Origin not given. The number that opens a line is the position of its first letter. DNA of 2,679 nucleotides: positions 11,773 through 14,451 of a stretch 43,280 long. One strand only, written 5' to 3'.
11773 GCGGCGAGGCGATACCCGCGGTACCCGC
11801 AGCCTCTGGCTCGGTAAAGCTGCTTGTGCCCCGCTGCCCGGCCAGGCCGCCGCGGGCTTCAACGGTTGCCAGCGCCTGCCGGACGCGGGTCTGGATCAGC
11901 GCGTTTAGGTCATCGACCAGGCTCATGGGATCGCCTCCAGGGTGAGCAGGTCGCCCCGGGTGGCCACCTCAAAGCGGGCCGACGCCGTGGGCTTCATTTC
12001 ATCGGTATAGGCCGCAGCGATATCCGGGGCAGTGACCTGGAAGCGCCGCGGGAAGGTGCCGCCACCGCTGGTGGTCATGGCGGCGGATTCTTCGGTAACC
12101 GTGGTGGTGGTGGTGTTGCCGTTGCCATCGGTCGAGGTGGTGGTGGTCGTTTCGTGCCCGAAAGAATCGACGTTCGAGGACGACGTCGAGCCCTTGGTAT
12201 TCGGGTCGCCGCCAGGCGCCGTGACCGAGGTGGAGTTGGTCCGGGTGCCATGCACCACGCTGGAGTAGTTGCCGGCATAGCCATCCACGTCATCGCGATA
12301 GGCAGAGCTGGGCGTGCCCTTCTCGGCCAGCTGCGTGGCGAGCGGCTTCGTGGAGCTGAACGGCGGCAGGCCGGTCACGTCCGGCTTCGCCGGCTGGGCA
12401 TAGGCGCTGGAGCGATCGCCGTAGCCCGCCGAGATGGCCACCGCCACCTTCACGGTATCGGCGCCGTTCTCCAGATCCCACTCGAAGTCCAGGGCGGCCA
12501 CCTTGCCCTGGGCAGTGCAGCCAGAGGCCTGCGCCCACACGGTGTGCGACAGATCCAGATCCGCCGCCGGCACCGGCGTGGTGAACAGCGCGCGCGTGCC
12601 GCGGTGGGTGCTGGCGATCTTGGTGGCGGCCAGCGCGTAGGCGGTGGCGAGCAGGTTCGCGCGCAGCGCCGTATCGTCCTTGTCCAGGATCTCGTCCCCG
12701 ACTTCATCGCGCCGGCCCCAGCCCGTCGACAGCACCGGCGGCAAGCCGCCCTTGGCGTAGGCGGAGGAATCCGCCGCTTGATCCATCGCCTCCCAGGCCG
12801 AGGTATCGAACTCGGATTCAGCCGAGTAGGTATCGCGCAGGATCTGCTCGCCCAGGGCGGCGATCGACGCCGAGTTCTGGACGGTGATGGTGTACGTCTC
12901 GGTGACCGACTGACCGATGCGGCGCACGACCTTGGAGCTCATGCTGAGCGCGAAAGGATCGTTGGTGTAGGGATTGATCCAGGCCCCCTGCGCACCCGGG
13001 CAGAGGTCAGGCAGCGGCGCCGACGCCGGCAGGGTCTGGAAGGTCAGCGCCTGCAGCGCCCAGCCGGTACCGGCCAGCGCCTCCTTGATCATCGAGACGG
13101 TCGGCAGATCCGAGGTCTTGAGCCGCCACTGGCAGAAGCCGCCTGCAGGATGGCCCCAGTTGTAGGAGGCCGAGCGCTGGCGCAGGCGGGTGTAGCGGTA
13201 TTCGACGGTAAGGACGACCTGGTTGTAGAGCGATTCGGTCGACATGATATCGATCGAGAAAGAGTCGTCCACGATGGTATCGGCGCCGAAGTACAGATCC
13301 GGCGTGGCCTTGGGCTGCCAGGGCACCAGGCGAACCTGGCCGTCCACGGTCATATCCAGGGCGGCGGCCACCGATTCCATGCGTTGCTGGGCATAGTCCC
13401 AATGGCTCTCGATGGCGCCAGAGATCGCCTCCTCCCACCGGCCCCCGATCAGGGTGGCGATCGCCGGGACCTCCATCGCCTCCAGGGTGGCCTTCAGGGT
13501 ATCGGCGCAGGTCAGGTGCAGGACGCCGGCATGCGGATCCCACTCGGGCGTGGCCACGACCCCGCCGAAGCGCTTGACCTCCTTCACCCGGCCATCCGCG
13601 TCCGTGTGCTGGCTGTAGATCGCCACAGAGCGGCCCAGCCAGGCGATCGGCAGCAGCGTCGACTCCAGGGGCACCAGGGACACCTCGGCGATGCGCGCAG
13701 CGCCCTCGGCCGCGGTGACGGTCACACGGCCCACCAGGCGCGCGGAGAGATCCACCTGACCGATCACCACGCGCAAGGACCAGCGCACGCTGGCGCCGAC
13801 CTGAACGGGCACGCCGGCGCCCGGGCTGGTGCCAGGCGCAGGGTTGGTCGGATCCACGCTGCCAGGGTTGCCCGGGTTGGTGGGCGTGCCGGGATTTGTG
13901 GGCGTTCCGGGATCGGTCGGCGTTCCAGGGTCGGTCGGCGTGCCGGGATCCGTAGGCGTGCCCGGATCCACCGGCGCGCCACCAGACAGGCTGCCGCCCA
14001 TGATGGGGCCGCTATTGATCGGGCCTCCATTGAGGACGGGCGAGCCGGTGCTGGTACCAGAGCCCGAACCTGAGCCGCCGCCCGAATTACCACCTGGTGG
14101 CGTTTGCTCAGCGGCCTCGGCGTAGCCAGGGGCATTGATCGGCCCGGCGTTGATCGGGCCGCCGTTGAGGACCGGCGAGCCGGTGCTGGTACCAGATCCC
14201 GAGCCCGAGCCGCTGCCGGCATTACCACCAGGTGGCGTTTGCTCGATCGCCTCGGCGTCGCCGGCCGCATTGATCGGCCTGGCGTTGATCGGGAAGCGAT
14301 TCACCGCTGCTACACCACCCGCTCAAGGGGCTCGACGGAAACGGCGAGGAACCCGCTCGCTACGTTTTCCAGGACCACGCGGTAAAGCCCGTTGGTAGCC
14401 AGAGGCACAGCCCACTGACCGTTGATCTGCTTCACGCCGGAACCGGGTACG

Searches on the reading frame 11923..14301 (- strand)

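Call 70: search_protein_families(library=phrogs, proteins=[window:11923-14301:-], max_evalue=0.00001)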
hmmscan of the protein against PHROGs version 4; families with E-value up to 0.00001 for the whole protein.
window:11923-14301:- (792 aa): 1 family
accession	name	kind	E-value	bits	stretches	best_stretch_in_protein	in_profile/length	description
phrog_5842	-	unknown function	8.4e-114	382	1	90-688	3-528/567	-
